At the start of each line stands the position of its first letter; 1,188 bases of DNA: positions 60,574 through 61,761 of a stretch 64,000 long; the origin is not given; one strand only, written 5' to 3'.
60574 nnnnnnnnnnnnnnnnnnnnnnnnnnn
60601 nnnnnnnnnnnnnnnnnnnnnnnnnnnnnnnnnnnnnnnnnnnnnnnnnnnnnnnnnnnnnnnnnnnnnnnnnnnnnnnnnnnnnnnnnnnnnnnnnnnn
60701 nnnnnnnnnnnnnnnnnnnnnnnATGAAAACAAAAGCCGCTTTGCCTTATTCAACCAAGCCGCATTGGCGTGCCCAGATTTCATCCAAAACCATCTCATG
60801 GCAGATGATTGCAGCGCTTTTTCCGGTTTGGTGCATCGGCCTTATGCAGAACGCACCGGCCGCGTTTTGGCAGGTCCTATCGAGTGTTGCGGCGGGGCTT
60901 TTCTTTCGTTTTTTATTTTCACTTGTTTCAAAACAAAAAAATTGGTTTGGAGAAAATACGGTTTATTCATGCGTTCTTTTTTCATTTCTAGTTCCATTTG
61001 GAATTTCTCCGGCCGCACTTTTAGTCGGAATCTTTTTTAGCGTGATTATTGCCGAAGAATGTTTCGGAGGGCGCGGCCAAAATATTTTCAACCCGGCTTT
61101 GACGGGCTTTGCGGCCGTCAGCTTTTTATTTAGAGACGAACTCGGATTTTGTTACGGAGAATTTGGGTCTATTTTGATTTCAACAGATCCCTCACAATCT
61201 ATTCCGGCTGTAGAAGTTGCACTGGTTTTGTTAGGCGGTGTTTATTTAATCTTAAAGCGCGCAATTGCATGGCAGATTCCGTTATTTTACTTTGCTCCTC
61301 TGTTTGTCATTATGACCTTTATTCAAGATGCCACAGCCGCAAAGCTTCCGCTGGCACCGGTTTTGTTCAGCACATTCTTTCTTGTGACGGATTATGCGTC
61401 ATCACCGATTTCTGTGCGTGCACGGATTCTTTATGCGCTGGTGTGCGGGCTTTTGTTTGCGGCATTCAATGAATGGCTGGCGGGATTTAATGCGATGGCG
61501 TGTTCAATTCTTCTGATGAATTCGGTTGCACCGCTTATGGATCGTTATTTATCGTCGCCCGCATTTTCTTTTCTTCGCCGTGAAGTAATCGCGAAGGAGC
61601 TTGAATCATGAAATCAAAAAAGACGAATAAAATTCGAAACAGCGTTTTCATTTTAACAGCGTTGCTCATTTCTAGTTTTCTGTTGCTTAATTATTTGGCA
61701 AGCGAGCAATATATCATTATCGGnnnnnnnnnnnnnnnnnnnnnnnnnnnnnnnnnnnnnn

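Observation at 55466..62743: Overlapped operon bioA-bioD-mnmA-larE-rnfC-rnfD ending in two highly divergent RnfA/E-like subunits, with no RnfG or RnfB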

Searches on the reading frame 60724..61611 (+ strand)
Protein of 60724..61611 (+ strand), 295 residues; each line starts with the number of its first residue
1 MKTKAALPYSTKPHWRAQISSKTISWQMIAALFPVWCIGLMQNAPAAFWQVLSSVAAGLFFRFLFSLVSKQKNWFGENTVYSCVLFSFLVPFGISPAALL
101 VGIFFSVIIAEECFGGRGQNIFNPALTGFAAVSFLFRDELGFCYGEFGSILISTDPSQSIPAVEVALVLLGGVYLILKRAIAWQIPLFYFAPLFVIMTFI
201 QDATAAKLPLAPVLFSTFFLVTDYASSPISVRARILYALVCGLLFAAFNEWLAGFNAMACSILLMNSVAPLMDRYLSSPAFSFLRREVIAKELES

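Call 3: search_protein_families(library=pfam, proteins=[window:60724-61611:+], max_evalue=1)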
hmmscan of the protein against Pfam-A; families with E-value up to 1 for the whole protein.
window:60724-61611:+ (295 aa): 1 family
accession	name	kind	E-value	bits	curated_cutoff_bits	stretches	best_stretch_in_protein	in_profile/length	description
PF03116.20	NQR2_RnfD_RnfE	-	7e-50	170.5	27.7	1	10-278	3-292/296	NQR2, RnfD, RnfE family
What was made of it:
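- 60724..61611 (+): rnfD-like subunit (RnfD'). It has the NqrB/RnfD fold but lacks the flavinylated threonine and 25-60 residues of the surrounding periplasmic loop. The riboflavin-pocket residues are kept. PF03116 E=7e-50 (call 3).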

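Call 4: search_protein_families(library=ncbifam, proteins=[window:60724-61611:+], max_evalue=1)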
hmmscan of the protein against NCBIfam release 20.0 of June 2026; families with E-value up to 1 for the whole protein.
window:60724-61611:+ (295 aa): 7 families
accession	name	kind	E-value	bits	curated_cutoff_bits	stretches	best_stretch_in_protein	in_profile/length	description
TIGR01946.1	rnfD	subfamily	4.1e-35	121.7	207.05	2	163-279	201-323/327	RnfABCDGE type electron transport complex subunit D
NF041838.1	rnfD_Methano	equivalog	1.5e-33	116.3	400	1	10-274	6-278/285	Rnf electron transport complex subunit RnfD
NF002011.0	PRK00816.1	equivalog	2.5e-23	82.7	415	2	168-276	227-342/352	electron transport complex subunit RsxD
NF003756.0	PRK05349.1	equivalog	2.3e-17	63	414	2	13-136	90-208/406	NADH:ubiquinone reductase (Na(+)-transporting) subunit B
TIGR01937.1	nqrB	equivalog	8.2e-14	51.3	349.9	2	48-136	122-208/413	NADH:ubiquinone reductase (Na(+)-transporting) subunit B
NF002181.0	PRK01024.1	equivalog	3.1e-11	42.7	792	2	51-137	125-209/503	Na(+)-transporting NADH-quinone reductase subunit B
NF047670.1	LIC10816_fam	subfamily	0.065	13.9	150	1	165-228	31-91/94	LIC10816 family protein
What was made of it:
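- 60724..61611 (+): TIGR01946 scores only 122 bits against a cutoff of 207 (call 4).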

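Call 16: search_solved_structures(query=A4, max_evalue=0.001, show_alignments=2)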
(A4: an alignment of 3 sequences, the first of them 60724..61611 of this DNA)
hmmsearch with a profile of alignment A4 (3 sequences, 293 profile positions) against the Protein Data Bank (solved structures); distinct sequences matched with E-value up to 0.001: 6.
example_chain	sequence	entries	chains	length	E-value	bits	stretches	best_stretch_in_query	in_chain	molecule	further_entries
9eri_D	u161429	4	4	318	1.1e-36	130.5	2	160-283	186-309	Na(+)-translocating ferredoxin:NAD(+) oxidoreductase complex subunit D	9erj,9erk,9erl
7zc6_D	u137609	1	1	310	5.9e-32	114.9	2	5-127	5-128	RnfD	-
8ahx_D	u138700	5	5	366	6.3e-26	95.1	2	166-281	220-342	Ion-translocating oxidoreductase complex subunit D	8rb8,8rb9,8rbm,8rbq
9lrr_B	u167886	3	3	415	3.5e-11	46.7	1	53-133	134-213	Na(+)-translocating NADH-quinone reductase subunit B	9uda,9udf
7xk3_B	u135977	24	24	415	7.6e-11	45.6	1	54-133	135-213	Na(+)-translocating NADH-quinone reductase subunit B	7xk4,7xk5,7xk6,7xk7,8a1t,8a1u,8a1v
9ud3_B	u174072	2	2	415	7.7e-11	45.6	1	54-133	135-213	Na(+)-translocating NADH-quinone reductase subunit B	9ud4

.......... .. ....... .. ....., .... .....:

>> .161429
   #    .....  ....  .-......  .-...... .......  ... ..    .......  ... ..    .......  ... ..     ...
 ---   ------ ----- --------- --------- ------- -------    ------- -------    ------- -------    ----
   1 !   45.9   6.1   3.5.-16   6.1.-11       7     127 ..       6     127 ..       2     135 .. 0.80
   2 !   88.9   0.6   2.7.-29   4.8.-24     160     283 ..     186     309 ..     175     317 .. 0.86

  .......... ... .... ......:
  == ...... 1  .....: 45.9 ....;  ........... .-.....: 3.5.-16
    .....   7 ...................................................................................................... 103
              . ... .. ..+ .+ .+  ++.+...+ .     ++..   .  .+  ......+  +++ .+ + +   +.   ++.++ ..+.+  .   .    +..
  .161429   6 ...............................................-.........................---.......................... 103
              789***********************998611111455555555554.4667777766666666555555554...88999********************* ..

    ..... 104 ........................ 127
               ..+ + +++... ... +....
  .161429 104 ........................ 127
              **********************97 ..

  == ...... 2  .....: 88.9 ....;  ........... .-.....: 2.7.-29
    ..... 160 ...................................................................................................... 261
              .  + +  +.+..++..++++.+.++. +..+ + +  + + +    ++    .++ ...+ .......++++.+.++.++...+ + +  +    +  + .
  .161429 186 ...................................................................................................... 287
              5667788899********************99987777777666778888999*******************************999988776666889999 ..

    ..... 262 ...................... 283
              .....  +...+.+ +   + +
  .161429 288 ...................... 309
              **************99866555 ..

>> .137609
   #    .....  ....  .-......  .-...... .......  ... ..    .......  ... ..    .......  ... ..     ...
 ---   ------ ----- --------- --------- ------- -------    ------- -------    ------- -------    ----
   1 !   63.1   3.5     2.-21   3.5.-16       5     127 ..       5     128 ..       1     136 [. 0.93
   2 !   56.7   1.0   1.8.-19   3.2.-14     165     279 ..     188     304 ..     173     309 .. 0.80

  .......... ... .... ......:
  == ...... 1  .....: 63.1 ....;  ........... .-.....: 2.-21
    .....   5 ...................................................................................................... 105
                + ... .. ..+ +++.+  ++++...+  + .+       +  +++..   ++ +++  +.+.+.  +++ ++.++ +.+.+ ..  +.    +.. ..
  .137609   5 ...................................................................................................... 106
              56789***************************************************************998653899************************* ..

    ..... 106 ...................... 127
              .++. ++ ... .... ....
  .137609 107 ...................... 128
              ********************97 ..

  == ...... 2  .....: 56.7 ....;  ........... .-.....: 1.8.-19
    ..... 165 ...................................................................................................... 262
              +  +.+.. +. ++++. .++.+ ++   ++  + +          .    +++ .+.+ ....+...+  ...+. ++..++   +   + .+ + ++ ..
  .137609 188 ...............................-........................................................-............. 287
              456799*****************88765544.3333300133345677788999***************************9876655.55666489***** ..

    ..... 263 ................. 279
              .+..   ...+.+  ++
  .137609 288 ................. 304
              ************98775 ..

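Call 19: find_related_loci(query=A4, collection=genome_contigs, flank=10000)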
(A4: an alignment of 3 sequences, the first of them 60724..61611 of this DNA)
Query A4 (295 aa) in genome_contigs; peptide patterns used: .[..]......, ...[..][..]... (x = any residue, [..] = any of these).
61 stretches matched a pattern; 1 encode a relative of the query (tblastn E <= 1e-3); 1 distinct loci.
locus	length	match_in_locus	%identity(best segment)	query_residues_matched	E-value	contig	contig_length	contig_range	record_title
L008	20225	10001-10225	34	50-126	3e-7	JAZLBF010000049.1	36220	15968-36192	MAG: Bacteroidaceae bacterium isolate T1900045066_TC20190060.MAGScoT_cleanbin_000016 SGB_4597_k141_2963064, whole genome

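Call 29: find_related_loci(query=A4, collection=metagenome_contigs, flank=10000)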
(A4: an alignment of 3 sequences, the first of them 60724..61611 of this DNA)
Query A4 (295 aa) in metagenome_contigs; peptide patterns used: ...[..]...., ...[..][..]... (x = any residue, [..] = any of these).
116 stretches matched a pattern; 1 encode a relative of the query (tblastn E <= 1e-3); 1 distinct loci.
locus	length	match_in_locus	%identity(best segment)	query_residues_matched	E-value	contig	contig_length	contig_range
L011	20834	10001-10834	56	1-278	4e-104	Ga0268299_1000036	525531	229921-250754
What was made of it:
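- Tried and rejected: It returned only the contig already known (call 29).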
